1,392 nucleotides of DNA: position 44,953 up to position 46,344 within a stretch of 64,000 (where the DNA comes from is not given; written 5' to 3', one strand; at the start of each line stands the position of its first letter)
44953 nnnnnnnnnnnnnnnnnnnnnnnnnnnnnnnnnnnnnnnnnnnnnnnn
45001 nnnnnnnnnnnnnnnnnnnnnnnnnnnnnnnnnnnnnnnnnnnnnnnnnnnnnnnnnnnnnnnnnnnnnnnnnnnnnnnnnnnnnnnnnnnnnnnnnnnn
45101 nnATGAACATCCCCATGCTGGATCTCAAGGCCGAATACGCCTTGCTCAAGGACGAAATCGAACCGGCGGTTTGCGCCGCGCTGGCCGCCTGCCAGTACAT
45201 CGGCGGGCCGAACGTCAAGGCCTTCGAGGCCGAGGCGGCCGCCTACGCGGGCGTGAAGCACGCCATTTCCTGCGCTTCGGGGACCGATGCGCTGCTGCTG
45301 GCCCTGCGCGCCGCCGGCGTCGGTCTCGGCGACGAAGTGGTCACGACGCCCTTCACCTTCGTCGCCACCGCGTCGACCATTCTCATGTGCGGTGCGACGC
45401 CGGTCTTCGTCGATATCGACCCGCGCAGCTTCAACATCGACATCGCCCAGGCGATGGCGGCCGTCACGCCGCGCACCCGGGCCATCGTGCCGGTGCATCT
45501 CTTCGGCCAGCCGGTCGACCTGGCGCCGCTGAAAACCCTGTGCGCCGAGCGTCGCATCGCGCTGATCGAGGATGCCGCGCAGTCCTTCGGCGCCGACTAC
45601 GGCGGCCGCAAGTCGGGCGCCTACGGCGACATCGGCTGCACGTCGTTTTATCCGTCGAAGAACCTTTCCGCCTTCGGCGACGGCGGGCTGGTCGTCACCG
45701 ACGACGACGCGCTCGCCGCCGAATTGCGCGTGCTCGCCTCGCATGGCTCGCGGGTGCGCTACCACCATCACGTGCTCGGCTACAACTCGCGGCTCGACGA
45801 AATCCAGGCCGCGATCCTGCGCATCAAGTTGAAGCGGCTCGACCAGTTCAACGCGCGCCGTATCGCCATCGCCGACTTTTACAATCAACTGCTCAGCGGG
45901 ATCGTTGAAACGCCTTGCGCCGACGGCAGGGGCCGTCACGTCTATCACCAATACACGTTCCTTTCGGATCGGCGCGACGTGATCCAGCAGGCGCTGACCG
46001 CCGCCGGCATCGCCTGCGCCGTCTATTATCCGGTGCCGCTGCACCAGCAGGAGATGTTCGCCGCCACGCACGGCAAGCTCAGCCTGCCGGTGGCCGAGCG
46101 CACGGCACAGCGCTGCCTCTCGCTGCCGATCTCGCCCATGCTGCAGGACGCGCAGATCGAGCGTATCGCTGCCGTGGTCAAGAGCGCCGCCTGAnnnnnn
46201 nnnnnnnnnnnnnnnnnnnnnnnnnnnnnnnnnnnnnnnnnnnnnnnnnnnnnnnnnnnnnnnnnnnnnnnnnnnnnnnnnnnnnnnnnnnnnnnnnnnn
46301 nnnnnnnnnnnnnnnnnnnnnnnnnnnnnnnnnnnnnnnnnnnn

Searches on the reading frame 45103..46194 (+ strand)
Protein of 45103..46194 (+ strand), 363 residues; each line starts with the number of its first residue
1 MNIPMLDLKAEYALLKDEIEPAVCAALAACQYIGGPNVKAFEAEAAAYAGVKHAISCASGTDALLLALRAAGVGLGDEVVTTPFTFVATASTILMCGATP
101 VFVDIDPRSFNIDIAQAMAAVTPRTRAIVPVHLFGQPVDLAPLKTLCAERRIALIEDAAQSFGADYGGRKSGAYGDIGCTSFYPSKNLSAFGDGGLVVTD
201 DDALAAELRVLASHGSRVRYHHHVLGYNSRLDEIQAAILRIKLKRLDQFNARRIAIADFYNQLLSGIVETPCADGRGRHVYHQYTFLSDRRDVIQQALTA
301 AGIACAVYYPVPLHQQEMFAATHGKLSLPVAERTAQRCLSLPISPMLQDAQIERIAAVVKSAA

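Call 89: search_protein_families(library=pfam, proteins=[window:45103-46194:+], max_evalue=0.001)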
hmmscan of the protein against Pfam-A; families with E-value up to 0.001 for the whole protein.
window:45103-46194:+ (363 aa): 2 families
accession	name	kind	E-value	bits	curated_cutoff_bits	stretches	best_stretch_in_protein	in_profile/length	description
PF01041.23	DegT_DnrJ_EryC1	-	1.3e-121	406.7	19.8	1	16-359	4-359/360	DegT/DnrJ/EryC1/StrS aminotransferase family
PF01212.27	Beta_elim_lyase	-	0.00039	20.3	27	1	31-219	27-231/288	Beta-eliminating lyase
